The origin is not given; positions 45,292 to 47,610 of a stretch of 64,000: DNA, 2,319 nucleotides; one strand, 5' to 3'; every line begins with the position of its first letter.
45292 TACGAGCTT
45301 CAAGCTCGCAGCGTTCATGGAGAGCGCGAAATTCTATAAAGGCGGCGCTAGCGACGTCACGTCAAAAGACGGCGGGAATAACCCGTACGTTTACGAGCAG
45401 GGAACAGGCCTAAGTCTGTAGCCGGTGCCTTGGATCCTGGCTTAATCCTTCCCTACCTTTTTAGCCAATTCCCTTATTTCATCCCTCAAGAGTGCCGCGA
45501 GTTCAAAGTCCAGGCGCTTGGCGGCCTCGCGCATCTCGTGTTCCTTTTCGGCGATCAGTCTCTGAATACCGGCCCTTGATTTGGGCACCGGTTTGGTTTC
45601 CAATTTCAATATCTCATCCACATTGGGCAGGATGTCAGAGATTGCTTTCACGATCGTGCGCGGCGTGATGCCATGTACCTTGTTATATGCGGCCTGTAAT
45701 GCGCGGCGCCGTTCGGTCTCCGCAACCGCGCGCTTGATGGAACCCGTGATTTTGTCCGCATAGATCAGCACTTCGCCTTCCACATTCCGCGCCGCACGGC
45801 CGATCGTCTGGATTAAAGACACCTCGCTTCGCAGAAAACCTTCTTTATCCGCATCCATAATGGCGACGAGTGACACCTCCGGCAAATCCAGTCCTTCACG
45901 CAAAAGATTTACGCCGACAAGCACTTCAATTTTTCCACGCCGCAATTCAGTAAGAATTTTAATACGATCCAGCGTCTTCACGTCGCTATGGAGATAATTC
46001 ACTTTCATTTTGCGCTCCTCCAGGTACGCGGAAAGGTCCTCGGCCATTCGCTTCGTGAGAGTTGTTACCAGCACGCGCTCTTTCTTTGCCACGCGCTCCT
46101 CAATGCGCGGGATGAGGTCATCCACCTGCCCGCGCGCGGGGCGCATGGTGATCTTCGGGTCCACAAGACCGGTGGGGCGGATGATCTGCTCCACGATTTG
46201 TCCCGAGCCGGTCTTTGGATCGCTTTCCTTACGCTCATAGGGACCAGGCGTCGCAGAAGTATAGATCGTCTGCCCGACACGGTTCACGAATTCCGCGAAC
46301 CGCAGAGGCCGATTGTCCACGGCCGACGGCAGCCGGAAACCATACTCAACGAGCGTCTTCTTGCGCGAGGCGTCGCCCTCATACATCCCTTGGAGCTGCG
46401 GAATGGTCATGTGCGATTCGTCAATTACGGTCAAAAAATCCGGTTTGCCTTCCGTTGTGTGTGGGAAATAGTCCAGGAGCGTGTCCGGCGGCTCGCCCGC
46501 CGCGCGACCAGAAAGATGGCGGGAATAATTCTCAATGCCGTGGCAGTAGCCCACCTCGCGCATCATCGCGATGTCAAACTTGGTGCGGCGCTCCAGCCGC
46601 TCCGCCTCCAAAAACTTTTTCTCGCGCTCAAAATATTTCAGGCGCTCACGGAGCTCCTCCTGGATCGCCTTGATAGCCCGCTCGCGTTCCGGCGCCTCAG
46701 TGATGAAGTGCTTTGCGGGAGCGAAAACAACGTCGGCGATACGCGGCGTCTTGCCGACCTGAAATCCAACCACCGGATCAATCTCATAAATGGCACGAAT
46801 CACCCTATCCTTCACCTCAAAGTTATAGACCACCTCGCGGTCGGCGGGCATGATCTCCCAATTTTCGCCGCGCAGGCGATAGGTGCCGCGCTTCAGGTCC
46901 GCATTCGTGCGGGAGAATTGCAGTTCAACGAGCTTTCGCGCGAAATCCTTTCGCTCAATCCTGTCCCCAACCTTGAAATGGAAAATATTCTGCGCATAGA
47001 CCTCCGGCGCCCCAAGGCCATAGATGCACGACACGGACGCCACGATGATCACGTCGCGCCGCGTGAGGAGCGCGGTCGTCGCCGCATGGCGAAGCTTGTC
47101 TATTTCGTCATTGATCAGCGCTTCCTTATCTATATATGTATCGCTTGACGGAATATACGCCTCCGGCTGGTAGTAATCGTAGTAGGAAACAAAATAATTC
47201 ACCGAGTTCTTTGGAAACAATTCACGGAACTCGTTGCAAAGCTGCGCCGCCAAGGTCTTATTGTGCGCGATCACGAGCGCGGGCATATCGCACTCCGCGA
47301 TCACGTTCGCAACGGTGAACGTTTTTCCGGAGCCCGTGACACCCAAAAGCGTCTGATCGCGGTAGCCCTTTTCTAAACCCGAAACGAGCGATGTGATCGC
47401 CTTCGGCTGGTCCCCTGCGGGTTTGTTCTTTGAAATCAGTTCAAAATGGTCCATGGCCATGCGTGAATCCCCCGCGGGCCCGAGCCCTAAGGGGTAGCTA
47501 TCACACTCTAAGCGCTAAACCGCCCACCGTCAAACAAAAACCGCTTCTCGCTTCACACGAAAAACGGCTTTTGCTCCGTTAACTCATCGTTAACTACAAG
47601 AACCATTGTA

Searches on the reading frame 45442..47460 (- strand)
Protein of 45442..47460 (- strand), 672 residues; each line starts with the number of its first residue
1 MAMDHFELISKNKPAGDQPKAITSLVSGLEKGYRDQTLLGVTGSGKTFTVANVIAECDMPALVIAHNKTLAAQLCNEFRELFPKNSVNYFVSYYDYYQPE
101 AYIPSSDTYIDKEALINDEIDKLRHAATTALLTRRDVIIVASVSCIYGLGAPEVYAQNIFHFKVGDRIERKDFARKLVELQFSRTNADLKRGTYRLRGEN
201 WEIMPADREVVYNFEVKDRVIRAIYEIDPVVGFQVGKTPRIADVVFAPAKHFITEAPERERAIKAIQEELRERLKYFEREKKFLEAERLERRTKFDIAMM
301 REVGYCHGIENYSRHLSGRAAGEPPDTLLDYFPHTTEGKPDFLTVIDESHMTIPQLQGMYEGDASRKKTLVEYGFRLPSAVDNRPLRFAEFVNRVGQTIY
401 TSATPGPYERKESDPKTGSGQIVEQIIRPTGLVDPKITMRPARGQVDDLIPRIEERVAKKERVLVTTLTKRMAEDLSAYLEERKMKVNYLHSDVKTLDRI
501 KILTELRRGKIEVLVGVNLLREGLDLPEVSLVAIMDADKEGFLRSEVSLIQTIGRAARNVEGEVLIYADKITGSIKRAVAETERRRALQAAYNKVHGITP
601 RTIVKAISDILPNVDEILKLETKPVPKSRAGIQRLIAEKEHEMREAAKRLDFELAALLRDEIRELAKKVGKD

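Call 76: search_protein_families(library=pfam, proteins=[window:45442-47460:-], max_evalue=0.00001)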
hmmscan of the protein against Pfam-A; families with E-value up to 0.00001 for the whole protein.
window:45442-47460:- (672 aa): 6 families
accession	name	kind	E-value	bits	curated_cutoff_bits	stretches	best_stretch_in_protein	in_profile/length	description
PF12344.14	UvrB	-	1.6e-20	73.1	27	1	567-607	2-42/43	Ultra-violet resistance protein B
PF00271.37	Helicase_C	-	1.8e-20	73.6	23.5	1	453-559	10-109/110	Helicase conserved C-terminal domain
PF17757.6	UvrB_inter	-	1.6e-16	60.6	22.9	1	161-252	2-91/91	UvrB interaction domain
PF04851.21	ResIII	-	8.9e-10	39.2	22.5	1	17-87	7-82/164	Type III restriction enzyme, res subunit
PF02151.25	UVR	-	3.4e-07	30.3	21.5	1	634-667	2-35/36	UvrB/uvrC motif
PF00270.35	DEAD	-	6.6e-06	26.4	26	0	18-86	4-73/167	DEAD/DEAH box helicase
